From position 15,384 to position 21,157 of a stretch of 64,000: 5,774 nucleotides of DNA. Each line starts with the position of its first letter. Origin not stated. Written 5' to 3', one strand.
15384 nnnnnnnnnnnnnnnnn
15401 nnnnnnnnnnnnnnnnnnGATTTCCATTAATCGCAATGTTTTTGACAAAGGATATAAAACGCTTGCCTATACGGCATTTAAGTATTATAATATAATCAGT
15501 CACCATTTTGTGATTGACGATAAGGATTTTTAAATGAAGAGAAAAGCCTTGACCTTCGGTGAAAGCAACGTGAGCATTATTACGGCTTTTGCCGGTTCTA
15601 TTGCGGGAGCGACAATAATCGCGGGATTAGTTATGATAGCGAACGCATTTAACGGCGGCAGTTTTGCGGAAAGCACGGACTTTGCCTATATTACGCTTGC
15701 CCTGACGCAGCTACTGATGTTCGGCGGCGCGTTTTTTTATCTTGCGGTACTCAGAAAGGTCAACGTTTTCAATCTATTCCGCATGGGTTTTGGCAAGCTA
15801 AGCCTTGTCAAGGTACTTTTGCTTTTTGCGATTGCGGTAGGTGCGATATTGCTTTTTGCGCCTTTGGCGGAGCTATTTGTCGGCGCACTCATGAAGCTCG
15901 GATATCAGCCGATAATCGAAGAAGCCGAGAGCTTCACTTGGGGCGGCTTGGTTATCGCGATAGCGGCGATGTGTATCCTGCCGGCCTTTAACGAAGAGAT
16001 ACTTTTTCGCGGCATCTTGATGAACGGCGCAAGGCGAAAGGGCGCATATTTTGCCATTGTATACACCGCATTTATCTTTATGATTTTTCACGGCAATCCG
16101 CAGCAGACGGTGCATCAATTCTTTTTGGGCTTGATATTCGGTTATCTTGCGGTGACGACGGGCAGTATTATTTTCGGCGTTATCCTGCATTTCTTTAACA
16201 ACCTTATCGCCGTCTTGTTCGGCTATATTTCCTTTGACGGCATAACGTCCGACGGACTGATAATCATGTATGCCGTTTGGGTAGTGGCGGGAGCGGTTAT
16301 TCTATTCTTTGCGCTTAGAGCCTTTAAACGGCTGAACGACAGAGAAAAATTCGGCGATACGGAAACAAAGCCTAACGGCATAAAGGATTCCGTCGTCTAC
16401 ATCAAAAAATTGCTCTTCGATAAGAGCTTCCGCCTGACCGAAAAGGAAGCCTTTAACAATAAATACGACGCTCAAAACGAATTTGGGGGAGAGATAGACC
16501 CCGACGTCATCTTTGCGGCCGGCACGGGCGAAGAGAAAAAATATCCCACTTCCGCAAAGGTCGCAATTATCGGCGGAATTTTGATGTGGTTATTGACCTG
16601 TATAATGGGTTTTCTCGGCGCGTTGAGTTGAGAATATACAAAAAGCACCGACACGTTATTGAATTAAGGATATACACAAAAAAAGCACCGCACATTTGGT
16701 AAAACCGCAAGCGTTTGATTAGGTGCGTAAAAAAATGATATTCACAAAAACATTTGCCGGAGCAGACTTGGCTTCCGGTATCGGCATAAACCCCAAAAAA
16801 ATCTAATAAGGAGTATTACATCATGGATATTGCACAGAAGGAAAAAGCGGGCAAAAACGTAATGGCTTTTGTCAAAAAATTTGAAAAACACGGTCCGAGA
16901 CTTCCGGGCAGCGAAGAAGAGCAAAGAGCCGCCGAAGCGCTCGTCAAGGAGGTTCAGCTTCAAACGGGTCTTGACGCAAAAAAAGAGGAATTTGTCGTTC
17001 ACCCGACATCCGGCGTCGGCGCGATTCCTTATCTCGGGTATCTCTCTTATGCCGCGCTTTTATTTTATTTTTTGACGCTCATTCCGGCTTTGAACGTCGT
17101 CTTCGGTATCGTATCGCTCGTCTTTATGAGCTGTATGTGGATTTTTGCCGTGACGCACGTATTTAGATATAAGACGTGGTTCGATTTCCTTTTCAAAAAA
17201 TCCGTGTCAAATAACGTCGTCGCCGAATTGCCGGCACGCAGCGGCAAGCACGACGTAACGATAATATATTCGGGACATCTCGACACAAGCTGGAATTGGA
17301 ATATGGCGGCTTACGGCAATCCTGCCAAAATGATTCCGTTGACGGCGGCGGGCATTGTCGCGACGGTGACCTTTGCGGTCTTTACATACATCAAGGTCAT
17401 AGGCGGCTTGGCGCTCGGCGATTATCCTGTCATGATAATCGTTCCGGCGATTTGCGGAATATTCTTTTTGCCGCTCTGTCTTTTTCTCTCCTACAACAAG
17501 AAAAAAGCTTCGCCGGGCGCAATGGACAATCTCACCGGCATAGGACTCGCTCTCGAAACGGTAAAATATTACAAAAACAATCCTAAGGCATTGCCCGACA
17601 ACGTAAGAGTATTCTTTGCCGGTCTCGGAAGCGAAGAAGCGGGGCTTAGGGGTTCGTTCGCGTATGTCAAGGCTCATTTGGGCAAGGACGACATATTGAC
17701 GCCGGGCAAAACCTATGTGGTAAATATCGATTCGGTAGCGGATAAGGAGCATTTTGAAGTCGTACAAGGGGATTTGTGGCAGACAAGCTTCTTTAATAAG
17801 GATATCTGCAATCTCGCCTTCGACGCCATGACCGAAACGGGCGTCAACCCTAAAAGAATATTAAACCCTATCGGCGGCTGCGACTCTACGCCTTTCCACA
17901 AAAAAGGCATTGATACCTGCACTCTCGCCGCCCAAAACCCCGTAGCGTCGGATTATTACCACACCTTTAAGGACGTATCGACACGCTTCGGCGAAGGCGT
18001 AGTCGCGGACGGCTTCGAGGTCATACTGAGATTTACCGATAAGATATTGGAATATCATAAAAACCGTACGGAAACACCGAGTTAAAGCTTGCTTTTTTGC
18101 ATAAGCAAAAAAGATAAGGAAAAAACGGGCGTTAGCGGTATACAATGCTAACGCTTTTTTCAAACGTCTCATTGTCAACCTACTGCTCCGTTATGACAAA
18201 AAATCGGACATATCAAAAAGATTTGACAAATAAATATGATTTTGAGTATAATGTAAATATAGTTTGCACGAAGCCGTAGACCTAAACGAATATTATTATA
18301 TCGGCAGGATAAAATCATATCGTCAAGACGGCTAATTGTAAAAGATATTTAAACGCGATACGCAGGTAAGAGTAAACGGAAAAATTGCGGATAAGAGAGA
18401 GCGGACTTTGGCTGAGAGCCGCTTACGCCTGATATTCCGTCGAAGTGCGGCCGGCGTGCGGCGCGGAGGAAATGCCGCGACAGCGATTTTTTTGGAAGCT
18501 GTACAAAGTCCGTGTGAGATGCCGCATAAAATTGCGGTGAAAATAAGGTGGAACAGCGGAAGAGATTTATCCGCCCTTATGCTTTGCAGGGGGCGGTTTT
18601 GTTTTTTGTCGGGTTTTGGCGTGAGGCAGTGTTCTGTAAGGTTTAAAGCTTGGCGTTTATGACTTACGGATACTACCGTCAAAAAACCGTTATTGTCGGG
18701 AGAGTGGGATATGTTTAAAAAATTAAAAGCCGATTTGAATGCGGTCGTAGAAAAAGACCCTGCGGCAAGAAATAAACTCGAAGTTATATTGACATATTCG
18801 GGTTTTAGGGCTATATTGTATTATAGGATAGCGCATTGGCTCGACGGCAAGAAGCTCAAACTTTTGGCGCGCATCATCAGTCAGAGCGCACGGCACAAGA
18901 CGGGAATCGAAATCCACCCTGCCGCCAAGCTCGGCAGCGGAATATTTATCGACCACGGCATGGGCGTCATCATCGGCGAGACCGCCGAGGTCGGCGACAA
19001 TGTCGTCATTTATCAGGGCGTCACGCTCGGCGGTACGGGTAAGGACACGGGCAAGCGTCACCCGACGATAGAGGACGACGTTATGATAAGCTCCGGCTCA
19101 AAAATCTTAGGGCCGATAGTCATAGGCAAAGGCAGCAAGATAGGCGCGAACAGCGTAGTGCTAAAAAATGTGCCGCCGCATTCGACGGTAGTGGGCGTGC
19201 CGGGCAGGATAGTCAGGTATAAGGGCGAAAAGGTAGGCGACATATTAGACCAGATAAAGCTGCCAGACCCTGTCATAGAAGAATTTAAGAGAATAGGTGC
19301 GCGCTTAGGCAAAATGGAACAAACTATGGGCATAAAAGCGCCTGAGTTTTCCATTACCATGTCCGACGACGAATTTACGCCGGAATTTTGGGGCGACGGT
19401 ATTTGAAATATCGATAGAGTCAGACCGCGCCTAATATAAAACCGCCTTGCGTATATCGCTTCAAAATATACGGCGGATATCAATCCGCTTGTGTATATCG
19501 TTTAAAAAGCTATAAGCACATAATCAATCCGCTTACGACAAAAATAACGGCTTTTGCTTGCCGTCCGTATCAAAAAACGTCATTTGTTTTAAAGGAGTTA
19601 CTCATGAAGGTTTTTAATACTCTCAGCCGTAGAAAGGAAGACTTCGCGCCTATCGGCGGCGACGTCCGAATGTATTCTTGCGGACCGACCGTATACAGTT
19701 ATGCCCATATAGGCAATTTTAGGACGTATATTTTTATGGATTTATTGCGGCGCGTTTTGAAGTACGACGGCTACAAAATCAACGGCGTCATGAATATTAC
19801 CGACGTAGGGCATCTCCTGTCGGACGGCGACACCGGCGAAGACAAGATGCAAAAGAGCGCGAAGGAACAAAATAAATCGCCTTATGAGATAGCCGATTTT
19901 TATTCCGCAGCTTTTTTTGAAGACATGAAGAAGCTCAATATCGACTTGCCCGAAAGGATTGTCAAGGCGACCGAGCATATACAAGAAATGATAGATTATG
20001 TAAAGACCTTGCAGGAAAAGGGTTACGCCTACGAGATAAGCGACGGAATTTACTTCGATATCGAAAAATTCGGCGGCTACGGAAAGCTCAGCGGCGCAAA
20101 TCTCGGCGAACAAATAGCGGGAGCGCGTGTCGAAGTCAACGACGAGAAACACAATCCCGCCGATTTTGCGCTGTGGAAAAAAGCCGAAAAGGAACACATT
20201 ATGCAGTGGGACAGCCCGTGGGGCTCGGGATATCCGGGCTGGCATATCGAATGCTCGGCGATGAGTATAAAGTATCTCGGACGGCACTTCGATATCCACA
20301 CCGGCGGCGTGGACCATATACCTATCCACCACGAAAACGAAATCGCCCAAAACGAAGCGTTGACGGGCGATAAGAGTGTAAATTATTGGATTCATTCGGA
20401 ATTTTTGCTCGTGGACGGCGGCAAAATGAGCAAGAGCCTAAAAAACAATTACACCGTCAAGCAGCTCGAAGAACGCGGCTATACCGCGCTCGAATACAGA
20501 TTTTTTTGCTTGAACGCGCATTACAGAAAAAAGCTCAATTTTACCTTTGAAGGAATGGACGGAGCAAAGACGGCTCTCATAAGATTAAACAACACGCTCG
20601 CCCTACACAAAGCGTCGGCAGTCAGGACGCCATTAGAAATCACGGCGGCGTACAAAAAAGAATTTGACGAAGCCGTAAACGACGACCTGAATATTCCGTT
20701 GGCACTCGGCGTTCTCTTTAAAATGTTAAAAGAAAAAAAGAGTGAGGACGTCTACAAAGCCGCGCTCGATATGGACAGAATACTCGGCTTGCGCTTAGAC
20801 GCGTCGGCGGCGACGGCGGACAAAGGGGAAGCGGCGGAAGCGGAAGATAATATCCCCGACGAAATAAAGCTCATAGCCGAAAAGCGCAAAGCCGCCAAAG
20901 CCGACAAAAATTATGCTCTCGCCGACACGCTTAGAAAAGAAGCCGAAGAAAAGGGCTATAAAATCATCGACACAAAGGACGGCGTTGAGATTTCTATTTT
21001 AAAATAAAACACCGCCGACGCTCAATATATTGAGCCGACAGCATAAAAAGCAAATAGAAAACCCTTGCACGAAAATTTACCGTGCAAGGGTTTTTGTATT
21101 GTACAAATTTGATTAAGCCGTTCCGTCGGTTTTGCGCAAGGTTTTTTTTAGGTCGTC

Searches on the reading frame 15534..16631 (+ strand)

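Call 21: search_protein_families(library=pfam, proteins=[window:15534-16631:+])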
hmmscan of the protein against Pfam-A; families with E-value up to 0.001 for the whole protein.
window:15534-16631:+ (365 aa): 1 family
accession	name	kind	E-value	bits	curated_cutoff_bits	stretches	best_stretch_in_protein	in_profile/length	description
PF02517.21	Rce1-like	-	3.2e-18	66.3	22.4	1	138-225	3-93/93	Type II CAAX prenyl endopeptidase Rce1-like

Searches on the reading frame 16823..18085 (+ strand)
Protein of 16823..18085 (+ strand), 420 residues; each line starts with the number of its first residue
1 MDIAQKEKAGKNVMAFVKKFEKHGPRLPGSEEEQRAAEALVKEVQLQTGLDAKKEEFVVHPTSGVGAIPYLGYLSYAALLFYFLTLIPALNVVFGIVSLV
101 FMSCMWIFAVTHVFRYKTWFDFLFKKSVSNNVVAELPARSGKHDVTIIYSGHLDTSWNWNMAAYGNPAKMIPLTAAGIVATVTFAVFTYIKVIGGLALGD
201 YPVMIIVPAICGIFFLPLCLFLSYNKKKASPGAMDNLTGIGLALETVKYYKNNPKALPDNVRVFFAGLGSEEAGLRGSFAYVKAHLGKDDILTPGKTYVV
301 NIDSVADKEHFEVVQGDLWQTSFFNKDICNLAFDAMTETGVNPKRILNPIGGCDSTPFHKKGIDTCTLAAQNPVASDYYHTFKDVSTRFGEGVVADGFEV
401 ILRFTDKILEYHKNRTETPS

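Call 61: search_protein_families(library=pfam, proteins=[window:16823-18085:+], max_evalue=0.00001)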
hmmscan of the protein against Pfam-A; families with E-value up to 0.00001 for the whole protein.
window:16823-18085:+ (420 aa): 1 family
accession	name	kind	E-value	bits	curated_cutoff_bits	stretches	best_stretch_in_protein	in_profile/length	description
PF04389.22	Peptidase_M28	-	3.8e-17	63.1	21.3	1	229-392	26-180/193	Peptidase family M28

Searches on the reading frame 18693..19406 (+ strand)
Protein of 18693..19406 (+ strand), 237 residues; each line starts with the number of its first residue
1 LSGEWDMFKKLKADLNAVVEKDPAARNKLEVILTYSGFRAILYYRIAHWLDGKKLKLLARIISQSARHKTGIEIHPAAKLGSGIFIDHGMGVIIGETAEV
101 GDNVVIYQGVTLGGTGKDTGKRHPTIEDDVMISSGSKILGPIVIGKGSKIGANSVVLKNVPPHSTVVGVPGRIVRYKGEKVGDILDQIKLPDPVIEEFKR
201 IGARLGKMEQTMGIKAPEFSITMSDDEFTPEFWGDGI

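Call 61: search_protein_families(library=pfam, proteins=[window:18693-19406:+], max_evalue=0.00001)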
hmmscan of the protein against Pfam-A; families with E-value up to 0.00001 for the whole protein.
window:18693-19406:+ (237 aa): 3 families
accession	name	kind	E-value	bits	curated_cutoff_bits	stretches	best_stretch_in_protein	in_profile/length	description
PF00132.30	Hexapep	-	7.8e-14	51.1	27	1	123-157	1-35/36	Bacterial transferase hexapeptide (six repeats)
PF14602.12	Hexapep_2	-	1.3e-06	28.5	27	0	125-157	3-33/34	Hexapeptide repeat of succinyl-transferase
PF06426.19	SATase_N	-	8.5e-06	26.5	21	0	6-41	68-103/105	Serine acetyltransferase, N-terminal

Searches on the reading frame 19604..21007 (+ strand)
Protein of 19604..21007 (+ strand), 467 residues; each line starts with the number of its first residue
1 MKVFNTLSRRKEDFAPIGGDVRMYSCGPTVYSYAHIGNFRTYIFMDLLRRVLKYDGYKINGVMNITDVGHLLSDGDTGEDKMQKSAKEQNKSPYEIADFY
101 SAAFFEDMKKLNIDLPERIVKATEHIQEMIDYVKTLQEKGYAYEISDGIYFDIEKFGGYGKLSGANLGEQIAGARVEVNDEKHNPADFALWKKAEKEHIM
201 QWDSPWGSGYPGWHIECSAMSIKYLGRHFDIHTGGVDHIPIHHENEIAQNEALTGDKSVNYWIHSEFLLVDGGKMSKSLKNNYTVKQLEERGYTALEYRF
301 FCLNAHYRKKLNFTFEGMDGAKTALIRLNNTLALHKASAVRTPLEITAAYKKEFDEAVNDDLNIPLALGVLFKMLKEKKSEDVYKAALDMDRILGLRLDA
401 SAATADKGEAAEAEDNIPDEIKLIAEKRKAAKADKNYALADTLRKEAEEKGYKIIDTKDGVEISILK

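Call 61: search_protein_families(library=pfam, proteins=[window:19604-21007:+], max_evalue=0.00001)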
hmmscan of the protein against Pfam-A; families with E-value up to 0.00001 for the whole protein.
window:19604-21007:+ (467 aa): 2 families
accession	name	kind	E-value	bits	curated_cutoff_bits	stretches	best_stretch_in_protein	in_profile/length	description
PF01406.26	tRNA-synt_1e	-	7.3e-100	334.7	27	1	19-321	8-299/301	tRNA synthetases class I (C) catalytic domain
PF09334.17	tRNA-synt_1g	-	9.1e-10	38.3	20.1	0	33-153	13-124/391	tRNA synthetases class I (M)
